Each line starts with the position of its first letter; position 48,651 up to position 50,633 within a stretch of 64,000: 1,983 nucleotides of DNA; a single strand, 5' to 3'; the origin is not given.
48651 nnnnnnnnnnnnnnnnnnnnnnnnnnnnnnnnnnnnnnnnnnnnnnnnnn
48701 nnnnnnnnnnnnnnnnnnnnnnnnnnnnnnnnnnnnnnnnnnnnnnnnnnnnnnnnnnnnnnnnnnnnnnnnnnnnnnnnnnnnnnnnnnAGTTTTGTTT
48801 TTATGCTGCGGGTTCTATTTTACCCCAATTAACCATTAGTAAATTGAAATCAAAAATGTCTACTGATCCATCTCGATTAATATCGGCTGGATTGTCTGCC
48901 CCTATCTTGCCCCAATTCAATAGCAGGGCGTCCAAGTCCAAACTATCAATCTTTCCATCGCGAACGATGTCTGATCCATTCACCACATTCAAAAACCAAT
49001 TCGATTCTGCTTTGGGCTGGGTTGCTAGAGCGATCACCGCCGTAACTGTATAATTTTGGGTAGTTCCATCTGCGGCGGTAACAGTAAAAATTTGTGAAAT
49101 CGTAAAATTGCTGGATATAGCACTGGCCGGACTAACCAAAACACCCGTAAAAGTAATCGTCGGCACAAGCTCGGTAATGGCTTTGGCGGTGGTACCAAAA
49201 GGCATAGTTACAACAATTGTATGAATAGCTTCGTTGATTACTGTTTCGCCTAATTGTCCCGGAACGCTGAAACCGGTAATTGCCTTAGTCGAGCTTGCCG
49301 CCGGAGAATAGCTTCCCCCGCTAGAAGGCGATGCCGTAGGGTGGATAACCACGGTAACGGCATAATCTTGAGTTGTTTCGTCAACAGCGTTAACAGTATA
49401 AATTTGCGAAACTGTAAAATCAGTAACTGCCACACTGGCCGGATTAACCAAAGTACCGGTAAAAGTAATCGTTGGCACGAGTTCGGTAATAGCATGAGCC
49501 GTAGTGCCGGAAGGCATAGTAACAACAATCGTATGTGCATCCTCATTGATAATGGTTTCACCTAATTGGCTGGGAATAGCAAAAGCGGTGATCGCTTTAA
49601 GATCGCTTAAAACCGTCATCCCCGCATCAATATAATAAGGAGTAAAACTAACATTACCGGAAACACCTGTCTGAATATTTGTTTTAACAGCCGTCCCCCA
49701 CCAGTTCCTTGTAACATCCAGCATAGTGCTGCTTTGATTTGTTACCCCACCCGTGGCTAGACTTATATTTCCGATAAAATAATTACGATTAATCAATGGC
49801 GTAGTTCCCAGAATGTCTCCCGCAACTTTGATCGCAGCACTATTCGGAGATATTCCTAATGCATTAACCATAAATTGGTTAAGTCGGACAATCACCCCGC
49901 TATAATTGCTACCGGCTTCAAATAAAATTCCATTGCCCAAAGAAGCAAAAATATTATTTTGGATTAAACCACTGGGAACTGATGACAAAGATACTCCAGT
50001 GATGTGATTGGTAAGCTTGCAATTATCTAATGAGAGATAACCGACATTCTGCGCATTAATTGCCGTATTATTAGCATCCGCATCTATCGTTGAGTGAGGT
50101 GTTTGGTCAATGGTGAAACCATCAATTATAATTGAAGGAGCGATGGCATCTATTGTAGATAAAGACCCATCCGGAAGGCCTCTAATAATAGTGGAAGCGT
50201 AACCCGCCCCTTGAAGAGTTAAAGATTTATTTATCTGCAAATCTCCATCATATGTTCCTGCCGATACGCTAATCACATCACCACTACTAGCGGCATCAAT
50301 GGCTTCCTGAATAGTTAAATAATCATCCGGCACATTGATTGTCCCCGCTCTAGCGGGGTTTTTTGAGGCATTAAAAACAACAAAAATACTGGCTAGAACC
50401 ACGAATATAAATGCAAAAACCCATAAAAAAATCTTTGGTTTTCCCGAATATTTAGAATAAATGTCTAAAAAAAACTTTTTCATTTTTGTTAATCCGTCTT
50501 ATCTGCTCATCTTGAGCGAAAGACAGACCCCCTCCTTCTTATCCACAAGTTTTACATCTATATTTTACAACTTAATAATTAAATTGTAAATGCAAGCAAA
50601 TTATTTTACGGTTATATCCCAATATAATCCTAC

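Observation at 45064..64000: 19-kb cluster of modular secreted giants sharing a ~110-aa C-terminal beta-sandwich-like module, LysM-like motifs, dockerin and beta-helix/propeller domains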

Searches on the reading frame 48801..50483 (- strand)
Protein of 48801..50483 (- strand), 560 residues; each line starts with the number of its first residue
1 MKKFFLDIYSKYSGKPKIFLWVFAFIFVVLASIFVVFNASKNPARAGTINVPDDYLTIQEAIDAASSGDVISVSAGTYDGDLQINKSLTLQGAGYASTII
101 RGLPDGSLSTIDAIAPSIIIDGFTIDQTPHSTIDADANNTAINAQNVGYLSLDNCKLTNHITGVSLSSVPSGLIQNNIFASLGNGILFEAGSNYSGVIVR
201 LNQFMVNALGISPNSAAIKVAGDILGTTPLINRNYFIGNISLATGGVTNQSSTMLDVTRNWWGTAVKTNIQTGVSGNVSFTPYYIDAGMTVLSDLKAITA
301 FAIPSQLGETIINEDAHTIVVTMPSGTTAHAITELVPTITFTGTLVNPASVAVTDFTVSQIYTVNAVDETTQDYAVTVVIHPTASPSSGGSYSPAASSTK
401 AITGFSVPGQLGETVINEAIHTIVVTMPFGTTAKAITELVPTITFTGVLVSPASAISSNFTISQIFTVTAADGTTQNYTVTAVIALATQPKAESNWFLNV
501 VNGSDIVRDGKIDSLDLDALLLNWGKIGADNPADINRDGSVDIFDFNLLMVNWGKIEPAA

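Call 4: search_protein_families(library=pfam, proteins=[window:48801-50483:-], max_evalue=0.01)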
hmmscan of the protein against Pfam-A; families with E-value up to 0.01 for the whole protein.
window:48801-50483:- (560 aa): 3 families
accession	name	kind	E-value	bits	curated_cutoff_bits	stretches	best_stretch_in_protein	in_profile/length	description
PF16410.10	DUF5018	-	2.9e-09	36.7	38.2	2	397-484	131-215/352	Domain of unknown function (DUF5018)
PF00404.24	Dockerin_1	-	0.0027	18.3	22.9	1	505-550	3-53/57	Dockerin type I domain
PF22243.2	DUF5018-rel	-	0.0097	16.5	28.1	0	451-481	85-115/115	DUF5018-related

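Call 45: search_solved_structures(query=window:48801-50483:-, max_evalue=10, show_alignments=2)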
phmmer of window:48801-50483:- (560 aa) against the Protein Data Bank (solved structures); distinct sequences matched with E-value up to 10: 1.
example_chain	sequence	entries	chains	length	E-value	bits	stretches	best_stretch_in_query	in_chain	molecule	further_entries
3hbz_A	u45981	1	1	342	0.088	14.5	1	434-483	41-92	putative glycoside hydrolase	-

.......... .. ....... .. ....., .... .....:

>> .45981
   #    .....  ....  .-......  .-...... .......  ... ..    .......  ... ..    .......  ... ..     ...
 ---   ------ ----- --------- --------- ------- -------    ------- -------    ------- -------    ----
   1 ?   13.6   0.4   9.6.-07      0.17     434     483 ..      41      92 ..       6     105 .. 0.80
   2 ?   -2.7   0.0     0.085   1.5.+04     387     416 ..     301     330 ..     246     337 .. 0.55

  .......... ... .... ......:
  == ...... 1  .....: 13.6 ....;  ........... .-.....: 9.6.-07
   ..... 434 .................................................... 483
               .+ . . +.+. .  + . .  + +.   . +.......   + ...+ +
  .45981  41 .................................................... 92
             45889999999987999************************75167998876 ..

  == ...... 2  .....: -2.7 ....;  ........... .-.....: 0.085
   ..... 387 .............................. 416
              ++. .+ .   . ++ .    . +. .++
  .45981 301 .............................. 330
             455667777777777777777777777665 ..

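Call 96: search_protein_families(library=ncbifam, proteins=[window:48801-50483:-], max_evalue=0.01)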
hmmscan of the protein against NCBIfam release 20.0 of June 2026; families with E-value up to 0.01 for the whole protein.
window:48801-50483:- (560 aa): 2 families
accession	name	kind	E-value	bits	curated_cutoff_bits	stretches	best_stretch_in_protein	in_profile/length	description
TIGR04247.1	NosD_copper_fam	subfamily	4.1e-18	65.1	300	1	58-179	1-115/377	nitrous oxide reductase family maturation protein NosD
NF041540.1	dockerin_GC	domain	0.0029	18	29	0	504-551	10-61/67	GC-type dockerin domain-anchored protein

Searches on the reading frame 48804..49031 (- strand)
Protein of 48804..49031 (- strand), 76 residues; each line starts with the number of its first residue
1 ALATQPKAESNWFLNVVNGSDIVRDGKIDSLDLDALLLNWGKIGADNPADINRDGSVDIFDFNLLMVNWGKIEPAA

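Call 48: search_protein_families(library=pfam, proteins=[window:48804-49031:-], max_evalue=10)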
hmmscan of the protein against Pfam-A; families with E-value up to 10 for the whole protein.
seq(76 aa): 5 families
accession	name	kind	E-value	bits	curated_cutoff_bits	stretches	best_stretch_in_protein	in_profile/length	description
PF00404.24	Dockerin_1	-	5.4e-05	23.7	22.9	1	21-66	3-53/57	Dockerin type I domain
PF13202.12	EF-hand_5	-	0.0055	16.6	25.9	1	49-65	8-24/25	EF hand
PF13405.12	EF-hand_6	-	0.034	14.3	25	0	50-67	10-27/30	EF-hand domain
PF00036.39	EF-hand_1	-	0.069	13.2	25.4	1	49-66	9-26/29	EF hand domain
PF05406.20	WGR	-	0.31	11.6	22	0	35-46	31-42/79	WGR domain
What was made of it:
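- Checked: The dockerin of the 48801 gene passes when scanned alone (23.7 bits against 22.9; call 48).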

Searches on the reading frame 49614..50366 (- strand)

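Call 48: search_protein_families(library=pfam, proteins=[window:49614-50366:-], max_evalue=10)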
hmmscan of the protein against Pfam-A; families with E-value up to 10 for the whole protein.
seq(251 aa): 3 families
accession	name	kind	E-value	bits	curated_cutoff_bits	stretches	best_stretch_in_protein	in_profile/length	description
PF07602.17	DUF1565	-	0.0021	17.9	20.3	1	7-211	8-205/257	Protein of unknown function (DUF1565)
PF01095.25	Pectinesterase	-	0.016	14.4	27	1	15-64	11-67/298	Pectinesterase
PF05048.19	NosD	-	1.2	9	23.6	0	101-171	106-175/212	Periplasmic copper-binding protein (NosD)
